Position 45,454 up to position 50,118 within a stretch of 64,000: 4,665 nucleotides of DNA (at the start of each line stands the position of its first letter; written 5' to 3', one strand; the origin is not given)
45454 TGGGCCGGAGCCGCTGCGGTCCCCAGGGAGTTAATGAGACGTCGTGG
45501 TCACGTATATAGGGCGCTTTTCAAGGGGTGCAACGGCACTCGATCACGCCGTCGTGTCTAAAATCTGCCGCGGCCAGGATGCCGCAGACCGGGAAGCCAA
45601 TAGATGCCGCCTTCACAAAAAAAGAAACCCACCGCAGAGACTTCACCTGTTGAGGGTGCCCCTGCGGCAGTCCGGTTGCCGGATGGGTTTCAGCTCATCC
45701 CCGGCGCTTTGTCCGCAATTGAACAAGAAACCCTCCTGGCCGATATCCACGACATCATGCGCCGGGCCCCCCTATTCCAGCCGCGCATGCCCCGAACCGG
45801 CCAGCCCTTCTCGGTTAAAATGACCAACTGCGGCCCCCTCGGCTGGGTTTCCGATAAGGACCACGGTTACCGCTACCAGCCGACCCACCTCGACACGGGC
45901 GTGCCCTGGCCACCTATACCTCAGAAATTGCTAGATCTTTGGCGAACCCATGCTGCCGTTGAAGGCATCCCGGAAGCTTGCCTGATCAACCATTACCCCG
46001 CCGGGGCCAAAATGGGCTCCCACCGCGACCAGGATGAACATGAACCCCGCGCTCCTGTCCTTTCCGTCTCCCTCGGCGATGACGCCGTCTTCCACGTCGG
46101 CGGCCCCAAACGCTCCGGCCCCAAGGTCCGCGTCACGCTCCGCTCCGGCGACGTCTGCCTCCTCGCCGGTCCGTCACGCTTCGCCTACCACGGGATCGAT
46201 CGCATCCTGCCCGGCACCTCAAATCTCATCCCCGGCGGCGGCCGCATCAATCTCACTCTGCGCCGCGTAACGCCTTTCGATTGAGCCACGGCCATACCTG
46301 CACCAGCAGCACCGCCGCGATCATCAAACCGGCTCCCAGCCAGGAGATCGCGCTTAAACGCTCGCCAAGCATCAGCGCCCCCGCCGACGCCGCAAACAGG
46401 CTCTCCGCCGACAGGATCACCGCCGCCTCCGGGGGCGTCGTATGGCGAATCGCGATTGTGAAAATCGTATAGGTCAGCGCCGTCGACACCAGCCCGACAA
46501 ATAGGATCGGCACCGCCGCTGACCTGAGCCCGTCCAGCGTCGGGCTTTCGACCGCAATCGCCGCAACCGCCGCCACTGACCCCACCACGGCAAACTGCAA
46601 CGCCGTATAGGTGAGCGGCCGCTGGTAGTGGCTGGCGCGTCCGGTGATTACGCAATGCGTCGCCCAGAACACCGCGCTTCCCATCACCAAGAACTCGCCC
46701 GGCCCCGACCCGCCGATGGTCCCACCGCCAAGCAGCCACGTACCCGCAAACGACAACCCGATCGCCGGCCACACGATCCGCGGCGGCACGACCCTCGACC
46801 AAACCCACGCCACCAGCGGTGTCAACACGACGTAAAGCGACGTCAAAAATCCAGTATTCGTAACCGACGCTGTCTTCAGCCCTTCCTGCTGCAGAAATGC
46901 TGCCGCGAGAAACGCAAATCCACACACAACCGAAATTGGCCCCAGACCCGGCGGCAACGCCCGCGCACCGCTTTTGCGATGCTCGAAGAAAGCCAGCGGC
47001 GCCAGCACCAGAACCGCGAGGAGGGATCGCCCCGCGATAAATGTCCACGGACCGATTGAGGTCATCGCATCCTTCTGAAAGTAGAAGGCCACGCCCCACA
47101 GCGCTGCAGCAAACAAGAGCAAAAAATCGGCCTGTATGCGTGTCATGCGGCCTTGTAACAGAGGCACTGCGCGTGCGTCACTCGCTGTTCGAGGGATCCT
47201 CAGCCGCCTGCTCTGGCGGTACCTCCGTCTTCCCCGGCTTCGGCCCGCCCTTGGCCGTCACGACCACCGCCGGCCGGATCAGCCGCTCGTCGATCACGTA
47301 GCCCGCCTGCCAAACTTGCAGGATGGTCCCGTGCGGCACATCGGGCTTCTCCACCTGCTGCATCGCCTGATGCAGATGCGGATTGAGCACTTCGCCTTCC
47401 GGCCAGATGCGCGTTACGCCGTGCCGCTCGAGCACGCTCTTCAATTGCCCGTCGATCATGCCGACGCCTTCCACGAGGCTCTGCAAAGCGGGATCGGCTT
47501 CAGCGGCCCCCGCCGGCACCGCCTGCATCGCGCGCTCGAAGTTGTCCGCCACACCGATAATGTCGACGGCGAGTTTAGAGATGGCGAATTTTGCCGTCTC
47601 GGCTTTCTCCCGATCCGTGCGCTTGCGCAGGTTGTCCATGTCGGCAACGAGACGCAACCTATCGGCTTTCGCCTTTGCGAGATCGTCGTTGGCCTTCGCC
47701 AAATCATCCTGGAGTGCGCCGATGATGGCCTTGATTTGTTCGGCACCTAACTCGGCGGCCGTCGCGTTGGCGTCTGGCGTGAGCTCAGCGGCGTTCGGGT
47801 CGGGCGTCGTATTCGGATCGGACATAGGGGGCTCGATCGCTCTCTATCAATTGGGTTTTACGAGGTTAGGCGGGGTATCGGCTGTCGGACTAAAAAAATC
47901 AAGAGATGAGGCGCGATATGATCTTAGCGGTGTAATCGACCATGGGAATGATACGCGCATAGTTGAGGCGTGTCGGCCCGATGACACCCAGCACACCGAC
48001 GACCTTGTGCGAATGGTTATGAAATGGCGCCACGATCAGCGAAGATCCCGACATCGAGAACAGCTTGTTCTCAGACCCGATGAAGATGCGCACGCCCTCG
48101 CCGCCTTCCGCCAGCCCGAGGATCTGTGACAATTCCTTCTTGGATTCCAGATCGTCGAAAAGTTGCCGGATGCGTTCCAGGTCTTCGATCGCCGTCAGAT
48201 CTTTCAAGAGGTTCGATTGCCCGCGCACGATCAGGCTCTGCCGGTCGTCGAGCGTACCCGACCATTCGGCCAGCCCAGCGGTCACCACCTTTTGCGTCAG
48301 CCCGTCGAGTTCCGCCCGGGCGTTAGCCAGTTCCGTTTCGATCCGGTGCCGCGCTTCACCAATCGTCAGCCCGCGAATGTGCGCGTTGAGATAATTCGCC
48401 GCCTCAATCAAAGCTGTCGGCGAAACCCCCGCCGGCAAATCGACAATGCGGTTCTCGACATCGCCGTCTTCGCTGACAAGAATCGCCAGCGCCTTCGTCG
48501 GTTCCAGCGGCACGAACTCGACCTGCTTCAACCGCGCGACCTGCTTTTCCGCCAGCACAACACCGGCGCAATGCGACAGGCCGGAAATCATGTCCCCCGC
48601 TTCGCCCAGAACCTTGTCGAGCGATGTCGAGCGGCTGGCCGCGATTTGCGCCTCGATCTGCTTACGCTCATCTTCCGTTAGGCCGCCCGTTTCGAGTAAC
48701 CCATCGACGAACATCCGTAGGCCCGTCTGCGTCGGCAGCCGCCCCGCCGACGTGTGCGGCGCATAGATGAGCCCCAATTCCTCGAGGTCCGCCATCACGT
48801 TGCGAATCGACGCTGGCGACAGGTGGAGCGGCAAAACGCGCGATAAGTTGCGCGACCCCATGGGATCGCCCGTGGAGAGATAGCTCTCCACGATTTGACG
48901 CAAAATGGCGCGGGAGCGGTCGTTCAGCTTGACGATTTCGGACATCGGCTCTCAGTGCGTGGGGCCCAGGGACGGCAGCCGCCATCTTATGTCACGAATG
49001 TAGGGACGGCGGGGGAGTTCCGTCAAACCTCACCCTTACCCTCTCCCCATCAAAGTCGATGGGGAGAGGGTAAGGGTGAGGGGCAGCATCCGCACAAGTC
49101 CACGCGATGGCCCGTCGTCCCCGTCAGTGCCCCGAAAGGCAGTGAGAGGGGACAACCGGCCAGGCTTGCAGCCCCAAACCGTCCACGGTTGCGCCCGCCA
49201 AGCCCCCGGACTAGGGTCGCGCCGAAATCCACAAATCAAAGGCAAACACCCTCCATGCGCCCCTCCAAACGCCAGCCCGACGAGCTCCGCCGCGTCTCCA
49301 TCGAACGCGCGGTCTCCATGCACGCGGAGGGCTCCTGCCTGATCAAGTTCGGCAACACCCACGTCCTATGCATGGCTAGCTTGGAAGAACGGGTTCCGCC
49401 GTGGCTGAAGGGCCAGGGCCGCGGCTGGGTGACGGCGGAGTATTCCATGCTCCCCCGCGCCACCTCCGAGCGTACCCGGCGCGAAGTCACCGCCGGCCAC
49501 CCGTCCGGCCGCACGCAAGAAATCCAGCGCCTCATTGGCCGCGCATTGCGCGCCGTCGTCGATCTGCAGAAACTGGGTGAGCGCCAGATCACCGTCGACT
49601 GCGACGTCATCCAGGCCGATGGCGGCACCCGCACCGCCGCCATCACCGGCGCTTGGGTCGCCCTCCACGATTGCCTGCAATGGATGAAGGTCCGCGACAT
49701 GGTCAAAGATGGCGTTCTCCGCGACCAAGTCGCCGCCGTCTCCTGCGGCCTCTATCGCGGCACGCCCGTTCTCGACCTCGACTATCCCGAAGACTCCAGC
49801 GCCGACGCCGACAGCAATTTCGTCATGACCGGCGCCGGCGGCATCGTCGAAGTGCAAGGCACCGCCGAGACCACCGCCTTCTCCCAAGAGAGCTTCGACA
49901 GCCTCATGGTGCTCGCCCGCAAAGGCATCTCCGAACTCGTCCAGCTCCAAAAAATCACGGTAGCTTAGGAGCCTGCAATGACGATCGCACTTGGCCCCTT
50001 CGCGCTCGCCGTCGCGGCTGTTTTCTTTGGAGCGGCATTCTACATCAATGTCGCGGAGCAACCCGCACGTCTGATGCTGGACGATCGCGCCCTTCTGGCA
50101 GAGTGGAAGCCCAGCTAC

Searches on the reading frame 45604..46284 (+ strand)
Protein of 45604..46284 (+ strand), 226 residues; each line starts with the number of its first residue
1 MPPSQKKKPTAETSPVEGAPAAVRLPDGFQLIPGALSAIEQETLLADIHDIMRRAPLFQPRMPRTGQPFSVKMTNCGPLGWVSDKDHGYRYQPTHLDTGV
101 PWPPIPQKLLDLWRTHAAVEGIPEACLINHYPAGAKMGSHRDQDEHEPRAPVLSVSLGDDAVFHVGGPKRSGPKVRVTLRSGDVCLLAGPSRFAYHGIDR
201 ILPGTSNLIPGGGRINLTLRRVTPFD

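Call 40: search_protein_families(library=pfam, proteins=[window:45604-46284:+], max_evalue=0.001)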
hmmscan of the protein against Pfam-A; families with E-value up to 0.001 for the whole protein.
window:45604-46284:+ (226 aa): 1 family
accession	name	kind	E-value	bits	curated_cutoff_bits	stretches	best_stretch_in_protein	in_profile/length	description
PF13532.12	2OG-FeII_Oxy_2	-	1.4e-52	179.2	31.2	1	28-220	1-194/194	2OG-Fe(II) oxygenase superfamily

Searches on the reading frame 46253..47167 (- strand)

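Call 40: search_protein_families(library=pfam, proteins=[window:46253-47167:-], max_evalue=0.001)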
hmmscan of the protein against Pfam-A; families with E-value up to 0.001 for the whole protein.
window:46253-47167:- (304 aa): 1 family
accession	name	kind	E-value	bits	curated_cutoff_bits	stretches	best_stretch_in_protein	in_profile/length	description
PF00892.27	EamA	-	1.7e-36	125.9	28.2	2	156-289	2-133/135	EamA-like transporter family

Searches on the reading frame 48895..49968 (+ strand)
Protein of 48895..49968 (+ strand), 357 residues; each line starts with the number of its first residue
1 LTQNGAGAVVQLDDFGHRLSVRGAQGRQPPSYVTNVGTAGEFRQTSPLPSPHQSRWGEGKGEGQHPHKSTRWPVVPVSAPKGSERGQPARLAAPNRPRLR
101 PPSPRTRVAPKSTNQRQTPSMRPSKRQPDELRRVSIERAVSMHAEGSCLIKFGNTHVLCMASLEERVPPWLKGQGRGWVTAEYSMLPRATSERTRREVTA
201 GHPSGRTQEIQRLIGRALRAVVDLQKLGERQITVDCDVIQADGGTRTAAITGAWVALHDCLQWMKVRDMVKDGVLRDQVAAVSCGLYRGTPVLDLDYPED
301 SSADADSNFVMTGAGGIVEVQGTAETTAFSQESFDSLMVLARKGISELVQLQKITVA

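Call 40: search_protein_families(library=pfam, proteins=[window:48895-49968:+], max_evalue=0.001)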
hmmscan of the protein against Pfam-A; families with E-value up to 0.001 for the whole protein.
window:48895-49968:+ (357 aa): 2 families
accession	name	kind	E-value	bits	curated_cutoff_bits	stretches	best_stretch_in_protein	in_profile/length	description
PF01138.27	RNase_PH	-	1.3e-29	103.7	25.5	1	130-260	1-127/130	3' exoribonuclease family, domain 1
PF03725.20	RNase_PH_C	-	9.7e-12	45.1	20.8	1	277-344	1-67/67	3' exoribonuclease family, domain 2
